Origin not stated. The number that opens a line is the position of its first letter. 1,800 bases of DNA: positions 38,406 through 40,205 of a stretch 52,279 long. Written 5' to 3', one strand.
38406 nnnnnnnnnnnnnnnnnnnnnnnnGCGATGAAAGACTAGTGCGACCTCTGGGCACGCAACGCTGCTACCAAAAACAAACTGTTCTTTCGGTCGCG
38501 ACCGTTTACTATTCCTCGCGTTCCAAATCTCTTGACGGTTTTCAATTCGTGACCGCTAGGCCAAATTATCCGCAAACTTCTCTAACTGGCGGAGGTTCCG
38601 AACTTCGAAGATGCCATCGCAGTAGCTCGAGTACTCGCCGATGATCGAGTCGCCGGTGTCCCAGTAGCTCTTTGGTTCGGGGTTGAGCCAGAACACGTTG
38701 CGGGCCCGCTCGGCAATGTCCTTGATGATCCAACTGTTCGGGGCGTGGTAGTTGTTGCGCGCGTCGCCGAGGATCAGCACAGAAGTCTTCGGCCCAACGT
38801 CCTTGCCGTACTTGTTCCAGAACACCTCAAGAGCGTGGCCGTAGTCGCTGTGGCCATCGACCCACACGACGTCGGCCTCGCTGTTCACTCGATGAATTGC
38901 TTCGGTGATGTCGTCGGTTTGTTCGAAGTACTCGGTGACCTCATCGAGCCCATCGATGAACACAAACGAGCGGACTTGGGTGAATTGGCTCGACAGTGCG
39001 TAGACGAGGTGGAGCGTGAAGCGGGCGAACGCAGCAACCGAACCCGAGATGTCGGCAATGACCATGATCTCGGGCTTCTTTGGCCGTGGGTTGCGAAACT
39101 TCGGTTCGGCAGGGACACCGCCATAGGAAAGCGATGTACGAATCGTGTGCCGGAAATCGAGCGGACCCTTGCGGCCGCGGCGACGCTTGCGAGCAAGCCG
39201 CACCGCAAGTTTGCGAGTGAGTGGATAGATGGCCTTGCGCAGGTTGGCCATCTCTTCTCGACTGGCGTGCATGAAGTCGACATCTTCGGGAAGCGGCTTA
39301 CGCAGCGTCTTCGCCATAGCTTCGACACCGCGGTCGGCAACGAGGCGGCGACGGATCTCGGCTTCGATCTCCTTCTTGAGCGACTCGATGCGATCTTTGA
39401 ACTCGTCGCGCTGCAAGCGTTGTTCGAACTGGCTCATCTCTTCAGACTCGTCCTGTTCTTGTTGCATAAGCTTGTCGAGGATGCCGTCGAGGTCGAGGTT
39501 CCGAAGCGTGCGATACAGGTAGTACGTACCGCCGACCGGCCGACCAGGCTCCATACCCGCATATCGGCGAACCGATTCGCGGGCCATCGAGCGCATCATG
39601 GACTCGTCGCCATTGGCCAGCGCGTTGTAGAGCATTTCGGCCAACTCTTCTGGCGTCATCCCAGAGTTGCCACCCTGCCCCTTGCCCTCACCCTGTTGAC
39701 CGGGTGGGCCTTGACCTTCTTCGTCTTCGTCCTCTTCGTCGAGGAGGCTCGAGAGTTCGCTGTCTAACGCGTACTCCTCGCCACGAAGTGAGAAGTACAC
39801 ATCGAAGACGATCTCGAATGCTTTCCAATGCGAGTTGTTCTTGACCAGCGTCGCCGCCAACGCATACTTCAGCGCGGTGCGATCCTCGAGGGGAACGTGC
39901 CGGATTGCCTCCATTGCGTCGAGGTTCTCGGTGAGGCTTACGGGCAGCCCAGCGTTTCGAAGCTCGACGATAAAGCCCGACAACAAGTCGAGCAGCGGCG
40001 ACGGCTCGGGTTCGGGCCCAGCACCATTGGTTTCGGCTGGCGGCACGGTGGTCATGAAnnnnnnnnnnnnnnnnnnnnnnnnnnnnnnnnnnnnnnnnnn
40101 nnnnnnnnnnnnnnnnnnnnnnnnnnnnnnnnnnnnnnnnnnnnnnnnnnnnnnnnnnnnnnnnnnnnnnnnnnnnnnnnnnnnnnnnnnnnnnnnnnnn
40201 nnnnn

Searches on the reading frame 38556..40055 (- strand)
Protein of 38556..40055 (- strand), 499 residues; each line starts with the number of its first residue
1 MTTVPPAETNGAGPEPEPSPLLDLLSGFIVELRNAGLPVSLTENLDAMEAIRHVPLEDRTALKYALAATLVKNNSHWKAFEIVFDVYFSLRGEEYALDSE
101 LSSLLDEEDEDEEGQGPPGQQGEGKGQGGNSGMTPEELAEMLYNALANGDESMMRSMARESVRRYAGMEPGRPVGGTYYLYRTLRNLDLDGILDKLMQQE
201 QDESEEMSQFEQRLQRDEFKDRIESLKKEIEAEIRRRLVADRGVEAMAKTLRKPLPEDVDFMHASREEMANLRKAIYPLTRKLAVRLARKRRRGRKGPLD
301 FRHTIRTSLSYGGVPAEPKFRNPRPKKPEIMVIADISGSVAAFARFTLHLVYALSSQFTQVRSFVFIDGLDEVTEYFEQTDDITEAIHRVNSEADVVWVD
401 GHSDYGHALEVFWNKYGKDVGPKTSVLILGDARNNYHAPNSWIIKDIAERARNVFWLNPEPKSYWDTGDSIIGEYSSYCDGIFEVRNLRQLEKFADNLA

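Call 15: search_protein_families(library=pfam, proteins=[window:38556-40055:-], max_evalue=0.01)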
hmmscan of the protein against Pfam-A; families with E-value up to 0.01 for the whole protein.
window:38556-40055:- (499 aa): 1 family
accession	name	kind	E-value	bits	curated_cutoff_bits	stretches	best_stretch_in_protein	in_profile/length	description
PF05762.20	VWA_CoxE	-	5.2e-43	147.5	26.4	1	272-493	1-221/222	VWA domain containing CoxE-like protein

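Call 16: search_protein_families(library=padloc, proteins=[window:38556-40055:-], max_evalue=0.1)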
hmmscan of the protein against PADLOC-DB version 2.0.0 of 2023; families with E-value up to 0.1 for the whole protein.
window:38556-40055:- (499 aa): 0 families

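Call 26: search_protein_families(library=ncbifam, proteins=[window:38556-40055:-], max_evalue=0.001)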
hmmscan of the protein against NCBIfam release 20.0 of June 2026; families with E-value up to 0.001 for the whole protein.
window:38556-40055:- (499 aa): 1 family
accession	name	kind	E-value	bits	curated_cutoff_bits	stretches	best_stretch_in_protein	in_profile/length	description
NF047783.1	VWA_dom_MadC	equivalog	1.8e-48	165.7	600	2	215-499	218-494/498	MadC family VWA domain-containing protein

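Call 93: search_solved_structures(query=window:38556-40055:-, max_evalue=0.01)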
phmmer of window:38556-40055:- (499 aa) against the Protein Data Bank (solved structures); distinct sequences matched with E-value up to 0.01: 0.

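Call 95: search_dna_similar(query=window:38556-40055:-, collection=plasmids, mode=protein, max_rows=15, max_evalue=1e-20)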
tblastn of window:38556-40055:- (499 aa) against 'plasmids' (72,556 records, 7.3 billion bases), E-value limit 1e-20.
Records with a match: 8; places in all: 8; records where one place covers at least 80% of the query: 3.
Best place of each record, by identity: <60% 8.
By first word of the organism name: Rhodococcus 3; Nonomuraea 1; Streptomyces 1; Tsukamurella 1; Mycolicibacterium 1; Mycobacterium 1.
By predicted mobility (MOB-suite, as given by PLSDB): non-mobilizable 5; mobilizable 3.
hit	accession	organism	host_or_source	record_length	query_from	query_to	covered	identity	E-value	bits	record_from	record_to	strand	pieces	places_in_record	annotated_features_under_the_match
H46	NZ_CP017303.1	Rhodococcus sp. YL-1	pure culture,soil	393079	27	498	95%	41.9%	7e-107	357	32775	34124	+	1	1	VWA domain-containing protein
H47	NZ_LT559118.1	Nonomuraea gerenzanensis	-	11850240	27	499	95%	36.8%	1e-84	292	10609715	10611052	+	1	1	none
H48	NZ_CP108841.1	Streptomyces chartreusis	-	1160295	28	498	94%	35.6%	2e-65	236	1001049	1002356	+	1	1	none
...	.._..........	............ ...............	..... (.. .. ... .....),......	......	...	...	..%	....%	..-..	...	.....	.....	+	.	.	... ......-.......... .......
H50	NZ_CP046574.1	Rhodococcus sp. WAY2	cell culture,bacterial consortium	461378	225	499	55%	35.6%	2e-32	139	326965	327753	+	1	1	VWA domain-containing protein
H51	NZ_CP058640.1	Rhodococcus sp. ZPP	cell culture,soil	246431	217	499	57%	34.3%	2e-33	142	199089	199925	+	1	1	VWA domain-containing protein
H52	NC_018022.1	Mycolicibacterium chubuense NBB4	-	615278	299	498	40%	40.5%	2e-34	145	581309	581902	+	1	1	VWA domain-containing protein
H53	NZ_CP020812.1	Mycobacterium dioxanotrophicus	Single cell,river sediment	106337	299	498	40%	39.0%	2e-32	139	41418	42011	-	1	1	VWA domain-containing protein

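Call 96: get_annotated_region(hit=H46, flank=5000)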
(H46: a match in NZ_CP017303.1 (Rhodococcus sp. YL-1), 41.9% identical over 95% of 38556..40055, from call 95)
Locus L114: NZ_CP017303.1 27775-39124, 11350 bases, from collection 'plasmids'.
description: Rhodococcus sp. YL-1 plasmid pYLL1
organism: Rhodococcus sp. YL-1 (NCBI taxid 1045808)
taxonomy: Bacteria; Actinomycetota; Actinomycetes; Mycobacteriales; Nocardiaceae; Rhodococcus; Rhodococcus sp. YL-1
host: -; source: pure culture,soil; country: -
typing (MOB-suite, as given by PLSDB): non-mobilizable
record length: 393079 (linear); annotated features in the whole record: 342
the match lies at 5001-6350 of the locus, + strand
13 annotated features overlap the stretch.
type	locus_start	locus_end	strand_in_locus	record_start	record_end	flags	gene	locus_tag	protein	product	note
CDS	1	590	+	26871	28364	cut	-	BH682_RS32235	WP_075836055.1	fatty acid--CoA ligase family protein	-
CDS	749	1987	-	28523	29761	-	-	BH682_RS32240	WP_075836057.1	acyl-CoA dehydrogenase family protein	-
CDS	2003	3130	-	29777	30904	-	-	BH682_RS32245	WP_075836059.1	acyl-CoA dehydrogenase family protein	-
CDS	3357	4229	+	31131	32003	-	-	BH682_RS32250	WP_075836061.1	MoxR family ATPase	-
CDS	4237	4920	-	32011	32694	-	-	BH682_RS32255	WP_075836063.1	alpha/beta hydrolase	-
CDS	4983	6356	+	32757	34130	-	-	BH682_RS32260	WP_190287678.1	VWA domain-containing protein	-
CDS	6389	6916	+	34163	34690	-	-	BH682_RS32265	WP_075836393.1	MaoC family dehydratase N-terminal domain-containing protein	-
CDS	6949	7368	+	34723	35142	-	-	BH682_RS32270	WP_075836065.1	MaoC/PaaZ C-terminal domain-containing protein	-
CDS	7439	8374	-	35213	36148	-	-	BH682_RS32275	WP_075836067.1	VOC family protein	-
CDS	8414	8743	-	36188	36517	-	-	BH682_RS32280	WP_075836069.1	DUF4286 family protein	-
CDS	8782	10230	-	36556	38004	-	-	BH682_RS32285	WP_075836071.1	carboxyl transferase domain-containing protein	-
CDS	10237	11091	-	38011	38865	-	-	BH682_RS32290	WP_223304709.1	3-hydroxyacyl-CoA dehydrogenase family protein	-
CDS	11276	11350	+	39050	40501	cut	-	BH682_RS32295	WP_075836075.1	NAD-dependent succinate-semialdehyde dehydrogenase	-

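Call 97: get_annotated_region(hit=H47, flank=5000)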
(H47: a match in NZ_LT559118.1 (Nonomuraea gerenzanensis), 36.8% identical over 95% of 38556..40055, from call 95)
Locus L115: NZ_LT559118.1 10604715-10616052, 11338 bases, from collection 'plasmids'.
description: Nonomuraea gerenzanensis isolate nono1 plasmid I, complete sequence
organism: Nonomuraea gerenzanensis (NCBI taxid 93944)
taxonomy: Bacteria; Actinomycetota; Actinomycetes; Streptosporangiales; Streptosporangiaceae; Nonomuraea; Nonomuraea gerenzanensis
host: -; source: -; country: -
typing (MOB-suite, as given by PLSDB): non-mobilizable
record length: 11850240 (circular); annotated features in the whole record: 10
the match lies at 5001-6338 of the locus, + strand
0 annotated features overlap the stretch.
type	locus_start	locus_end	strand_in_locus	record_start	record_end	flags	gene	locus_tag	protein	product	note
